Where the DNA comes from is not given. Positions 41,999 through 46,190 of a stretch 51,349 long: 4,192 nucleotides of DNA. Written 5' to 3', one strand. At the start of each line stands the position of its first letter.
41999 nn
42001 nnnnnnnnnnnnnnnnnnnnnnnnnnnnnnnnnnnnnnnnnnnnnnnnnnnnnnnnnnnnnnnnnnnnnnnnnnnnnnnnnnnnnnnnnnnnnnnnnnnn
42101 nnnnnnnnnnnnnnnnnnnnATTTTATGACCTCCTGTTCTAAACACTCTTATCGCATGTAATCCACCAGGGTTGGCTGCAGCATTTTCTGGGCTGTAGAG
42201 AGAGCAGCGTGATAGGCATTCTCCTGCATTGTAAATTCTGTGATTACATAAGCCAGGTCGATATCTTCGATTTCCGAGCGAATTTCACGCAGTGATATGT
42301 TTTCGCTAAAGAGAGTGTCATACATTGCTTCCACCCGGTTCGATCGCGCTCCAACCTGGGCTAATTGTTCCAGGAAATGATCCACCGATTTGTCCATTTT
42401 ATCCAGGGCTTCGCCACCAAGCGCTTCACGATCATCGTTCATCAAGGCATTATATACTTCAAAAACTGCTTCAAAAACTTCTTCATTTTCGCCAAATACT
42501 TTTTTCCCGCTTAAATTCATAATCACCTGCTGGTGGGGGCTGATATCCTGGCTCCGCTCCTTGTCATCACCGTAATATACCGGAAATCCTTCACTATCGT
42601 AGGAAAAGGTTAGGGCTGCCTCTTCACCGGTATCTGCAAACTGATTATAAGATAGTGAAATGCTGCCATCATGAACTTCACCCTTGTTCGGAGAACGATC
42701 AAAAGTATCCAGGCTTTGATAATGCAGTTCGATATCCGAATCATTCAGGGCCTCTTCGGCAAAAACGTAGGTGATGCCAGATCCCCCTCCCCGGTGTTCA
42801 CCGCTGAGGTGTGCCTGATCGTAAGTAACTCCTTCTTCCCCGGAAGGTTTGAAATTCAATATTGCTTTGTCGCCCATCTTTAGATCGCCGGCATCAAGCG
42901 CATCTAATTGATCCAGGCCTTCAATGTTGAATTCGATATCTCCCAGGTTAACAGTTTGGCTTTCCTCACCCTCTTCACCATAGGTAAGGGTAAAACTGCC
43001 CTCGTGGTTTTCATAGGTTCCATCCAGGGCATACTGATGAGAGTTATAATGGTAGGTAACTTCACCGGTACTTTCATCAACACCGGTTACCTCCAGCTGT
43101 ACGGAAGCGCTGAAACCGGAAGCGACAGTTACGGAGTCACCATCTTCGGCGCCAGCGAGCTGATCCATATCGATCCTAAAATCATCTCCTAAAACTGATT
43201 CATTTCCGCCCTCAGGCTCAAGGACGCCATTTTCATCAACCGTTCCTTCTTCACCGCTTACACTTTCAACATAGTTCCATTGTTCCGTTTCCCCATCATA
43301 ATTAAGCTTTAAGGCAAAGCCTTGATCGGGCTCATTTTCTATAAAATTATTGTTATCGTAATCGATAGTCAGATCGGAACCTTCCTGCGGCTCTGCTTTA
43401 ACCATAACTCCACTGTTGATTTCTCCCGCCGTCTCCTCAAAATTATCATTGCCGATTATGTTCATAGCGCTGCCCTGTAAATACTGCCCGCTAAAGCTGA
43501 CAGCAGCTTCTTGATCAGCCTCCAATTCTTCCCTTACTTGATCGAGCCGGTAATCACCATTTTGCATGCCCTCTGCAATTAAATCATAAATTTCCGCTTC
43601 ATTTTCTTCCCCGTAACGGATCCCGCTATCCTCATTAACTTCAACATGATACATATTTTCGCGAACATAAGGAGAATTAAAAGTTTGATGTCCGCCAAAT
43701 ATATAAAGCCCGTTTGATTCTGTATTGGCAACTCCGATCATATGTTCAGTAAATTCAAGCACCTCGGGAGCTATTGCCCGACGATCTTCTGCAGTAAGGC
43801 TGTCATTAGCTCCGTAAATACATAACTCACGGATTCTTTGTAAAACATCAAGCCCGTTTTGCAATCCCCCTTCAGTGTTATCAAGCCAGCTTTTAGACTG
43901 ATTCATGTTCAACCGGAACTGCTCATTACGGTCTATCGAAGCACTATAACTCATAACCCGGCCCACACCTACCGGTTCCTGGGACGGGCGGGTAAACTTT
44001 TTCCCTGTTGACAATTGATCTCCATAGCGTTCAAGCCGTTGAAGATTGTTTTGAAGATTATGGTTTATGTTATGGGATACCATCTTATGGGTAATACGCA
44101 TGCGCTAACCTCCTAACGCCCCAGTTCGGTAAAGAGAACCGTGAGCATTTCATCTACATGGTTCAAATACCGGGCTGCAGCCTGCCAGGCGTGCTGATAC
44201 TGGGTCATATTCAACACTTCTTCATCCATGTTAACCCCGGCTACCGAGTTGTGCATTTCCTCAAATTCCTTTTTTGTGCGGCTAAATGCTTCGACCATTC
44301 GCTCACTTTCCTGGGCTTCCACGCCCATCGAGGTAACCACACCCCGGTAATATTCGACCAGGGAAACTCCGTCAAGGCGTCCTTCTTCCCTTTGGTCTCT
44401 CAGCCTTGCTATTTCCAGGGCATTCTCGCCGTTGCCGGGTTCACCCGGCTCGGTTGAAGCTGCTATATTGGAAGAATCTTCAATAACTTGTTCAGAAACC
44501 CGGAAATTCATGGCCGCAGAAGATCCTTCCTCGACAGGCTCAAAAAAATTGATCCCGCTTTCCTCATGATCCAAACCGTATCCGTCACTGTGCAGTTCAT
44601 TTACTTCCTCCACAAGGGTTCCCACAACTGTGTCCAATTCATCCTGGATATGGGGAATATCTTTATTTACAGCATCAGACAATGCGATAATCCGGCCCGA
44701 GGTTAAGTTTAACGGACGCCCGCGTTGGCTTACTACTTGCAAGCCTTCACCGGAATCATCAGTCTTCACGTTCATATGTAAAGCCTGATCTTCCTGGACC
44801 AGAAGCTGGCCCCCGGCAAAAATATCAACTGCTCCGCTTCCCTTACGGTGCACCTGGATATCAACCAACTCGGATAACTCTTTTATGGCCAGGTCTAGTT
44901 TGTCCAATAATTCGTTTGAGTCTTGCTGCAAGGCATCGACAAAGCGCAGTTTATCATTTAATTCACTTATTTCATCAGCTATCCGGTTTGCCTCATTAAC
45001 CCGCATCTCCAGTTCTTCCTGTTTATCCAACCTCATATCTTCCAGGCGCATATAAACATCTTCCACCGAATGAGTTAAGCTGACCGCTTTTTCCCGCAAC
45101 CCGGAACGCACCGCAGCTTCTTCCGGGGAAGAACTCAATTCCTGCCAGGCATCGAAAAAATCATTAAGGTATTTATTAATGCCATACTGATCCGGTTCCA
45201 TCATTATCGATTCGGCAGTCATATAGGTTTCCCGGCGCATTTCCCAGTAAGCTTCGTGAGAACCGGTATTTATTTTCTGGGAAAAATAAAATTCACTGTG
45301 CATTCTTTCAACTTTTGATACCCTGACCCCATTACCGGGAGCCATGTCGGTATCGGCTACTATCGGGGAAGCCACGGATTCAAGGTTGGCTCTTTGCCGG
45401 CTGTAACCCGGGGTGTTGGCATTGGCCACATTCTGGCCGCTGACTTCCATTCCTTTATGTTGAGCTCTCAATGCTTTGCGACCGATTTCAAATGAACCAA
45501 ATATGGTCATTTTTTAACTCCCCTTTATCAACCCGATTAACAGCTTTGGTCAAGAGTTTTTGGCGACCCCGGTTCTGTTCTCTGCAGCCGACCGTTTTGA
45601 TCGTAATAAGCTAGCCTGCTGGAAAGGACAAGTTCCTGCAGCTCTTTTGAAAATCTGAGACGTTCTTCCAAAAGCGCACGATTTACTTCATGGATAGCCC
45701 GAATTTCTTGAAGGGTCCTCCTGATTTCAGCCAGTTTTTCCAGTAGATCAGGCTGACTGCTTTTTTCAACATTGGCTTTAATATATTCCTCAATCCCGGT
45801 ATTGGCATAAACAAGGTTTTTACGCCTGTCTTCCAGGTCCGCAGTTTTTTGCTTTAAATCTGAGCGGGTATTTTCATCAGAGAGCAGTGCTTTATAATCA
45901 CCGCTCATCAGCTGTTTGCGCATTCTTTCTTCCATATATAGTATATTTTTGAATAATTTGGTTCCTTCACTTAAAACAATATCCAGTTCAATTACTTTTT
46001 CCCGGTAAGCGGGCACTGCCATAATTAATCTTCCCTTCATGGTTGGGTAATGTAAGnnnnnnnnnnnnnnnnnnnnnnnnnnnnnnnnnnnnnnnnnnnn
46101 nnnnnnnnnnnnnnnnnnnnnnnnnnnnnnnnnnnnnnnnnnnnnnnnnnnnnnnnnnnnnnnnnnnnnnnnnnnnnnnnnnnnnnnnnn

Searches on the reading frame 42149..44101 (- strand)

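Call 4: search_protein_families(library=pfam, proteins=[window:42149-44101:-], max_evalue=0.01)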
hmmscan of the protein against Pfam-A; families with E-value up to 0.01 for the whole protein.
window:42149-44101:- (650 aa): 2 families
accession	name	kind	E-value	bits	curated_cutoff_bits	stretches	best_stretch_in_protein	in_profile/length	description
PF00669.25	Flagellin_N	-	1.1e-17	64.9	26.6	1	3-140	1-139/139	Bacterial flagellin N-terminal helical region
PF00700.27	Flagellin_C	-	4.1e-05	24.3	23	1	567-642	2-80/86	Bacterial flagellin C-terminal helical region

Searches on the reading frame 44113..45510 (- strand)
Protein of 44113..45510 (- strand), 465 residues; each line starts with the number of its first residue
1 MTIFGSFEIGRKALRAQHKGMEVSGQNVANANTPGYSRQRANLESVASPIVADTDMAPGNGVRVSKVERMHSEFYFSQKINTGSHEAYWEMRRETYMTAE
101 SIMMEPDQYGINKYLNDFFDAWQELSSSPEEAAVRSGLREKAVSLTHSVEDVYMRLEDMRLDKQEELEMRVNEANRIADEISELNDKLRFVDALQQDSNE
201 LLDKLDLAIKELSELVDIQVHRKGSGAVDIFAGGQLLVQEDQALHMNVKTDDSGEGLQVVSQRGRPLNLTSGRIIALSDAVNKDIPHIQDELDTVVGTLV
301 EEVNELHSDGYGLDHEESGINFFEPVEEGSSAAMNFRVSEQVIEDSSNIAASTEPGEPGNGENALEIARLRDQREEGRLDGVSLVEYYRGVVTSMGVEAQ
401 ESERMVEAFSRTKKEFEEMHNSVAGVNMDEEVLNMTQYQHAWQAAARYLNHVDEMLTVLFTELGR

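Call 4: search_protein_families(library=pfam, proteins=[window:44113-45510:-], max_evalue=0.01)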
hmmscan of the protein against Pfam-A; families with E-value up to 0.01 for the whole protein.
window:44113-45510:- (465 aa): 3 families
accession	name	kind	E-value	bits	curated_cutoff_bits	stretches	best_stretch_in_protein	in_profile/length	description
PF22638.1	FlgK_D1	-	1.1e-49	169.6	28.6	1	99-323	4-233/233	Flagellar hook-associated protein FlgK helical domain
PF06429.18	Flg_bbr_C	-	4.2e-07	29.8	23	1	423-456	7-40/46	Flagellar basal body rod FlgEFG protein C-terminal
PF00460.25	Flg_bb_rod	-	5.5e-05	23.5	20.7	1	8-36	2-30/31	Flagella basal body rod protein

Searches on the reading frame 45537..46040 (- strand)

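Call 4: search_protein_families(library=pfam, proteins=[window:45537-46040:-], max_evalue=0.01)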
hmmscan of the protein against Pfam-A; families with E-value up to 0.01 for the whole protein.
window:45537-46040:- (167 aa): 1 family
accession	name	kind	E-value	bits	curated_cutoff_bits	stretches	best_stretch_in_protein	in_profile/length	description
PF05130.17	FlgN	-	4.9e-07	30.7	30.5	1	22-152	9-145/147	FlgN protein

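Call 5: search_protein_families(library=ncbifam, proteins=[window:45537-46040:-], max_evalue=0.01)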
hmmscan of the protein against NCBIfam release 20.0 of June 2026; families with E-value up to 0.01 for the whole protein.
window:45537-46040:- (167 aa): 1 family
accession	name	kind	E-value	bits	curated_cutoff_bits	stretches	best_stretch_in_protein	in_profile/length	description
NF011279.0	PRK14687.1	equivalog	0.0053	16.6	212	1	3-59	48-104/173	hypothetical protein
